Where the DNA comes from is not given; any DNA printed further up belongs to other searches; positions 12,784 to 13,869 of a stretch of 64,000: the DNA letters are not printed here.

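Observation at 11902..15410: Four-gene operon strictly alternating GT8 glycosyltransferases and PlsC-like acyltransferases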

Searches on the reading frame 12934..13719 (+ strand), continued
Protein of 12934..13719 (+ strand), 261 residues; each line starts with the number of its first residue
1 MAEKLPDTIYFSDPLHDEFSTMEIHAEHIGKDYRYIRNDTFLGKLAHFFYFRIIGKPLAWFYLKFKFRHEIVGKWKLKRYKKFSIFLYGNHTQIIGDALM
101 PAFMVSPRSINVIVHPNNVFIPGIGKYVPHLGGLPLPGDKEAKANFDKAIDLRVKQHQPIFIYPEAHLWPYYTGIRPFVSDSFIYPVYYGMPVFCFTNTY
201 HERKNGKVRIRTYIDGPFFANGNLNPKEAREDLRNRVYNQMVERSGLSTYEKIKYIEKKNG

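Call 48: get_annotated_region(hit=H1, flank=7000)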
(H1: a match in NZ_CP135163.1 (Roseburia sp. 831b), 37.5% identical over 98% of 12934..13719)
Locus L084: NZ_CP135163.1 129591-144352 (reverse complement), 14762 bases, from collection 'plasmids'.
description: Roseburia sp. 831b plasmid p_831b_unnamed1, complete sequence
organism: Roseburia sp. 831b (NCBI taxid 1261635)
taxonomy: Bacteria; Bacillota; Clostridia; Lachnospirales; Lachnospiraceae; Roseburia; Roseburia sp. 831b
host: -; source: Sus scrofa domesticus; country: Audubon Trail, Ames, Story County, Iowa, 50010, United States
typing (MOB-suite, as given by PLSDB): non-mobilizable
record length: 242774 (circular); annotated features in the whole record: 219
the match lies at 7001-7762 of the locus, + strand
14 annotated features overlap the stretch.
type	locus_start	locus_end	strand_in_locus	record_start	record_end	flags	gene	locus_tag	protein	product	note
CDS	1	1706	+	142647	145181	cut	-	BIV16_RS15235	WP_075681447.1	heavy metal translocating P-type ATPase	-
CDS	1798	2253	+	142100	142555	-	-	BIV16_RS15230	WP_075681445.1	subtilin biosynthesis sensor protein SpaK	-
CDS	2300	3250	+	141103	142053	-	-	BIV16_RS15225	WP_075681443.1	AEC family transporter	GO:0055085 - transmembrane transport [Evidence IEA]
CDS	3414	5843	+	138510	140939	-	-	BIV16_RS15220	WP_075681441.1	hybrid sensor histidine kinase/response regulator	-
CDS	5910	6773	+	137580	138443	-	-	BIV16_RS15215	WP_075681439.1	DUF362 domain-containing protein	-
CDS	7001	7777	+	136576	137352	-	-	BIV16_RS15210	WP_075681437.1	lysophospholipid acyltransferase family protein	-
CDS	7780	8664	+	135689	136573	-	-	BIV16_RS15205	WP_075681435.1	glycosyltransferase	-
CDS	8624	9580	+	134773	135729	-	-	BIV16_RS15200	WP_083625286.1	glycosyltransferase family 8 protein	-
CDS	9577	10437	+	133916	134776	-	-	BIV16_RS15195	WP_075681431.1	lysophospholipid acyltransferase family protein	-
CDS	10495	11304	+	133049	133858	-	-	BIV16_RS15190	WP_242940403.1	ZIP family metal transporter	GO:0030001 - metal ion transport [Evidence IEA]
CDS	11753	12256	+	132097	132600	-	-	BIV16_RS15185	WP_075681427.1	CarD family transcriptional regulator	-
CDS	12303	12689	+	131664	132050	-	-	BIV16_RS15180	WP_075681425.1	thioesterase family protein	-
CDS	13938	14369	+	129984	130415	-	-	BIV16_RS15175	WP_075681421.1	helix-turn-helix domain-containing protein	-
CDS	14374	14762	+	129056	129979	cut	-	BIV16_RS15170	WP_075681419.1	tyrosine-type recombinase/integrase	GO:0015074 - DNA integration [Evidence IEA]; GO:0006310 - DNA recombination [Evidence IEA]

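Call 67: search_protein_representatives(alignment_id=A1)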
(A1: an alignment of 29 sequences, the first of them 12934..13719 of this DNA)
Query: 29 sequences, 262 profile positions. Proteins with E-value up to 0.001 (for the whole library): 1465; up to 1e-10: 958; up to 1e-30: 325. The best 150 are listed.
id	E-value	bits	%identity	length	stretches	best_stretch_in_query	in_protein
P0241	3.4e-116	403.8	-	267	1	4-260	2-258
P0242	1.2e-114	398.7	-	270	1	3-260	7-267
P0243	2.4e-98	345.3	-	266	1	5-261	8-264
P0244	8.4e-96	337.0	-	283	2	83-260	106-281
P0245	9.9e-96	336.7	-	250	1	8-255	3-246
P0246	3.9e-95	334.8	-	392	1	7-260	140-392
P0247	5.4e-95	334.3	-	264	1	3-260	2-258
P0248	1.1e-94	333.4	-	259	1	2-257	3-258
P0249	1.8e-92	326.0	-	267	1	4-259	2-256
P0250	9.4e-92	323.7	-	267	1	3-259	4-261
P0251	3.4e-91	321.9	-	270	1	1-261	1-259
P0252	1.3e-90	320.0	-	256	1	6-259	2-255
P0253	3.0e-90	318.8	-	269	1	3-259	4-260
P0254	4.6e-89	314.9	-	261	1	4-261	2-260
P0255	3.8e-88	311.9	-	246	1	72-260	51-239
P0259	1.5e-85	303.4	-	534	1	6-260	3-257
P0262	3.3e-83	295.7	-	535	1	5-260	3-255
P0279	4.4e-77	275.6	-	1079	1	5-259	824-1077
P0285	2.4e-74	266.7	-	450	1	7-258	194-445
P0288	1.0e-73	264.6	-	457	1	10-259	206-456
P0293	6.5e-73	261.9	-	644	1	5-257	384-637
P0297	1.3e-71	257.7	-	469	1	4-256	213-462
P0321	2.0e-65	237.4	-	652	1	6-257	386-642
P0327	7.0e-64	232.3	-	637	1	6-259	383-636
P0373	1.9e-57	211.3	-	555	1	5-257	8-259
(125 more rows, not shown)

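Call 68: search_protein_families(library=pfam, proteins=[P0259, P0262, P0373, P0293, P0321, P0327, P0279, P0285, P0288, P0297], max_evalue=0.001)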
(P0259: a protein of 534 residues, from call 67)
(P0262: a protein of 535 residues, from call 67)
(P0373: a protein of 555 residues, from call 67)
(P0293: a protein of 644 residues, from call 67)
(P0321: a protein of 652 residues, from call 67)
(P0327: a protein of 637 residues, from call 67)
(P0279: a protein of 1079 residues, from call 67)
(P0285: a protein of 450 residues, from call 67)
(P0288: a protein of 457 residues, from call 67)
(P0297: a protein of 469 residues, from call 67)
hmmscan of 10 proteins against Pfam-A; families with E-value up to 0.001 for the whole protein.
P0259 (534 aa): 2 families
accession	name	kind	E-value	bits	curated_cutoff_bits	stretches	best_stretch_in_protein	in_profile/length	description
PF01501.26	Glyco_transf_8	-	5.5e-17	62.6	24.3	1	263-501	2-249/253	Glycosyl transferase family 8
PF01553.26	Acyltransferase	-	4.9e-05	23.6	23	1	65-166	2-104/132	Acyltransferase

P0262 (535 aa): 1 family
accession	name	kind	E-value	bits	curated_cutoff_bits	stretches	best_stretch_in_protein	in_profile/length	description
PF01501.26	Glyco_transf_8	-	3.6e-15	56.7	24.3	1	263-502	2-250/253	Glycosyl transferase family 8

P0373 (555 aa): 2 families
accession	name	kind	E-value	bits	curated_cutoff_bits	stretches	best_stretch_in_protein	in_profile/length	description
PF01501.26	Glyco_transf_8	-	7.6e-12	45.8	24.3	1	292-516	12-242/253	Glycosyl transferase family 8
PF01553.26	Acyltransferase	-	3.1e-09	37.2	23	1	71-195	3-127/132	Acyltransferase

P0293 (644 aa): 6 families
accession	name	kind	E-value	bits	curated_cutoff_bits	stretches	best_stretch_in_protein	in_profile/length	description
PF00534.26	Glycos_transf_1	-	1.5e-27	96.6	26.4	1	201-351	13-167/172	Glycosyl transferases group 1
PF13439.12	Glyco_transf_4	-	8.5e-17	62.1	28.5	1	15-186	2-167/170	Glycosyltransferase Family 4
PF13692.12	Glyco_trans_1_4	-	8.9e-16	58.9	27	1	204-340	2-140/142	Glycosyl transferases group 1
PF01553.26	Acyltransferase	-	1.3e-06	28.7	23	1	459-571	12-127/132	Acyltransferase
PF13524.12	Glyco_trans_1_2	-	7.9e-05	23.1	25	1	264-372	34-142/144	Glycosyl transferase-like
PF13579.12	Glyco_trans_4_4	-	0.00014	22.7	29.7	1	16-184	2-158/158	Glycosyl transferase 4-like domain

P0321 (652 aa): 6 families
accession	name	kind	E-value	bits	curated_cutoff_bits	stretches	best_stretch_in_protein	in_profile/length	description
PF00534.26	Glycos_transf_1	-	4.8e-22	78.7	26.4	1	193-350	8-170/172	Glycosyl transferases group 1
PF13439.12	Glyco_transf_4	-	9.7e-16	58.7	28.5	1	15-183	2-166/170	Glycosyltransferase Family 4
PF13692.12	Glyco_trans_1_4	-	8.1e-11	42.8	27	1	201-336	2-140/142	Glycosyl transferases group 1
PF13579.12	Glyco_trans_4_4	-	9.1e-07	29.8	29.7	1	16-182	2-158/158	Glycosyl transferase 4-like domain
PF01553.26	Acyltransferase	-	6.4e-06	26.4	23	1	448-576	2-130/132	Acyltransferase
PF13524.12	Glyco_trans_1_2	-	4.6e-05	23.8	25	1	289-365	67-142/144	Glycosyl transferase-like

P0327 (637 aa): 6 families
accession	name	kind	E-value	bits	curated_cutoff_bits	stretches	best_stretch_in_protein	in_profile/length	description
PF00534.26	Glycos_transf_1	-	7.7e-26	91.1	26.4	1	199-351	10-167/172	Glycosyl transferases group 1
PF13439.12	Glyco_transf_4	-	1.4e-15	58.1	28.5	1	15-188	2-168/170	Glycosyltransferase Family 4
PF13692.12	Glyco_trans_1_4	-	2.1e-14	54.4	27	1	205-337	2-137/142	Glycosyl transferases group 1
PF20706.3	GT4-conflict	-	1.9e-05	24.3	26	1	199-307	193-312/385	Family 4 Glycosyltransferase in conflict systems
PF13579.12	Glyco_trans_4_4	-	7e-05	23.7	29.7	1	16-172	2-145/158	Glycosyl transferase 4-like domain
PF01553.26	Acyltransferase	-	0.00027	21.2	23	1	457-569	13-127/132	Acyltransferase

P0279 (1079 aa): 2 families
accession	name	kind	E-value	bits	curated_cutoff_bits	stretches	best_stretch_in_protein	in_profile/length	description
PF00122.25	E1-E2_ATPase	-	4.2e-35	121.4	28.1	1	114-308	4-180/181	E1-E2 ATPase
PF00702.32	Hydrolase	-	2.3e-18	67.7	26.4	1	326-576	2-191/191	haloacid dehalogenase-like hydrolase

P0285 (450 aa): 2 families
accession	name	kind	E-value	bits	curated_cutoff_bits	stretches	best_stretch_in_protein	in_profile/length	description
PF13439.12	Glyco_transf_4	-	2.7e-10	41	28.5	1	18-170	8-167/170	Glycosyltransferase Family 4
PF01553.26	Acyltransferase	-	4.7e-06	26.9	23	1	268-379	13-127/132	Acyltransferase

P0288 (457 aa): 4 families
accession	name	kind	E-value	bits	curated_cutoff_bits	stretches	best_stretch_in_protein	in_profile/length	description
PF00534.26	Glycos_transf_1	-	1.7e-27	96.5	26.4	1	15-168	11-168/172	Glycosyl transferases group 1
PF13692.12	Glyco_trans_1_4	-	3.4e-16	60.2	27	1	21-156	3-140/142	Glycosyl transferases group 1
PF13524.12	Glyco_trans_1_2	-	0.00013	22.4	25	1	82-169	36-125/144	Glycosyl transferase-like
PF24785.1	RXYLT1_C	-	0.00066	19.6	27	0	82-126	66-110/187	RXYLT1 C-terminal domain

P0297 (469 aa): 1 family
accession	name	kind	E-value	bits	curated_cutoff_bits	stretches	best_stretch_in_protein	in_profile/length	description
PF01553.26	Acyltransferase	-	0.00021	21.6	23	0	277-398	4-127/132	Acyltransferase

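Call 73: find_encoding_contigs(protein=P0293, flank=6000, max_places=3)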
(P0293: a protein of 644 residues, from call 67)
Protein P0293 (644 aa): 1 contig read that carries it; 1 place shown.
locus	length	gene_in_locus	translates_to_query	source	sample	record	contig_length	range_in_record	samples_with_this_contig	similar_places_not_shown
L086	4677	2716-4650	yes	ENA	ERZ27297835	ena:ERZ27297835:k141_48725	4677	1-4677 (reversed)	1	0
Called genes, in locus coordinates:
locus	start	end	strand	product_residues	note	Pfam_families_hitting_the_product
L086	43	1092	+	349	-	-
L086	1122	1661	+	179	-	PF00210:Ferritin (weak), PF02915:Rubrerythrin, PF23458:DUF7130 (faint), PF21349:RUBY_RBDX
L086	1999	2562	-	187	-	PF01381:HTH_3, PF07022:Phage_CI_repr (weak), PF12844:HTH_19, PF13560:HTH_31 (weak)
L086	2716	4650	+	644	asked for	PF13439:Glyco_transf_4, PF00534:Glycos_transf_1, PF13692:Glyco_trans_1_4, PF01553:Acyltransferase (weak)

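Call 74: find_encoding_contigs(protein=P0321, flank=6000, max_places=3)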
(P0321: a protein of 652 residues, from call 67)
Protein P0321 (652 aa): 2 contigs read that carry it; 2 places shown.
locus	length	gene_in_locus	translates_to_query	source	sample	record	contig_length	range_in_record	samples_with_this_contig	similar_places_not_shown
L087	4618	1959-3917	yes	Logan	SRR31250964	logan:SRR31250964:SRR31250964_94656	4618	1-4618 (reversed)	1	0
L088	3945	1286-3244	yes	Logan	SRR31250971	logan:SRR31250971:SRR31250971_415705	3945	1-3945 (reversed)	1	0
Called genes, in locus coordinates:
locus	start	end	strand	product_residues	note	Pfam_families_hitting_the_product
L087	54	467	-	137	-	-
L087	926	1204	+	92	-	-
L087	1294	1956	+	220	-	-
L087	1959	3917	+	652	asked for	PF13439:Glyco_transf_4, PF13579:Glyco_trans_4_4 (weak), PF00534:Glycos_transf_1, PF13692:Glyco_trans_1_4, PF01553:Acyltransferase (weak)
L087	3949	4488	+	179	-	PF00210:Ferritin (faint), PF02915:Rubrerythrin, PF23458:DUF7130 (faint), PF21349:RUBY_RBDX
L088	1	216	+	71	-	?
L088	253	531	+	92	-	-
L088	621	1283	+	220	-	-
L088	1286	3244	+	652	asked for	PF13439:Glyco_transf_4, PF13579:Glyco_trans_4_4 (weak), PF00534:Glycos_transf_1, PF13692:Glyco_trans_1_4, PF01553:Acyltransferase (weak)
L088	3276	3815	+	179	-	PF00210:Ferritin (faint), PF02915:Rubrerythrin, PF23458:DUF7130 (faint), PF21349:RUBY_RBDX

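Call 75: find_encoding_contigs(protein=P0327, flank=6000, max_places=3)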
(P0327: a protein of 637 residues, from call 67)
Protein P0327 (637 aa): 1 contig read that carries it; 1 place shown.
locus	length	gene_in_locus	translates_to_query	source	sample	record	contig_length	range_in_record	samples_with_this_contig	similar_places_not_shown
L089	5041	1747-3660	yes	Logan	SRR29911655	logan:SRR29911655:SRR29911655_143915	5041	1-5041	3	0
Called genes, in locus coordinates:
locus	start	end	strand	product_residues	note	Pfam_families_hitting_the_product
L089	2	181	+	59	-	?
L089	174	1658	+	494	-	PF02074:Peptidase_M32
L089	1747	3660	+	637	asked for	PF13439:Glyco_transf_4, PF00534:Glycos_transf_1, PF13692:Glyco_trans_1_4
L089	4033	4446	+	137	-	PF00293:NUDIX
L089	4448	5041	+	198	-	?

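Call 76: search_solved_structures(query=P0293, max_evalue=0.001)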
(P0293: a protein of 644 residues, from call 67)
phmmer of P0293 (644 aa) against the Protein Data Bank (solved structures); distinct sequences matched with E-value up to 0.001: 34.
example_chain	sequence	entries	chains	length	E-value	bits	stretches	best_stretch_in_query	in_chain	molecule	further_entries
3qhp_A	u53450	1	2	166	5.9e-39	137.4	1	203-357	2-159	Type 1 capsular polysaccharide biosynthesis protein J (CapJ)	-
7ec7_A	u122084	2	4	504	3.6e-08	35.7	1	126-383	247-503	Glycosyl transferase, group 1 family protein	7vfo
7ec1_A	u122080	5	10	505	3.6e-08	35.7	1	126-383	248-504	Glycosyl transferase, group 1 family protein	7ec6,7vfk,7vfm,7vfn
7ec3_A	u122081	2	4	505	3.6e-08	35.7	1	126-383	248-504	Glycosyl transferase, group 1 family protein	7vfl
6hll_A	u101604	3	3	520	2.1e-06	29.8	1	195-362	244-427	Substance-P receptor,GlgA glycogen synthase,Substance-P receptor | Substance-P receptor,Substance-P receptor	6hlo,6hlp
9m88_C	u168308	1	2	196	2.3e-06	29.7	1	205-337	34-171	Glycogen synthase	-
2bfw_A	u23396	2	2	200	2.4e-06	29.6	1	205-337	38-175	GLGA GLYCOGEN SYNTHASE | PGS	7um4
6e59_A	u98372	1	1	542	2.5e-06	29.6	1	204-365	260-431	Substance-P receptor, GlgA glycogen synthase, Substance-P receptor chimera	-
8cxo_A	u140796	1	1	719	5.1e-06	28.6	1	205-374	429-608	Smoothened homolog, GlgA glycogen synthase chimera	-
6kqi_A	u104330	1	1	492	7.6e-06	28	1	205-343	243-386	Cannabinoid receptor 1,GlgA glycogen synthase,Cannabinoid receptor 1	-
7w41_A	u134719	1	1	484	8e-06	27.9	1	205-343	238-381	Gastrin-releasing peptide receptor,GlgA glycogen synthase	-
5u09_A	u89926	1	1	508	8.1e-06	27.9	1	205-343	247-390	Cannabinoid receptor 1,GlgA glycogen synthase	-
6v9s_A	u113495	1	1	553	8.1e-06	27.9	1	204-343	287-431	Orexin receptor type 1,GlgA glycogen synthase chimera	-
4zj8_A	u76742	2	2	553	8.1e-06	27.9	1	204-343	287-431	human OX1R fusion protein to P.abysii glycogen synthase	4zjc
7fee_A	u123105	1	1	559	8.2e-06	27.9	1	205-343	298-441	Cannabinoid receptor 1,GlgA glycogen synthase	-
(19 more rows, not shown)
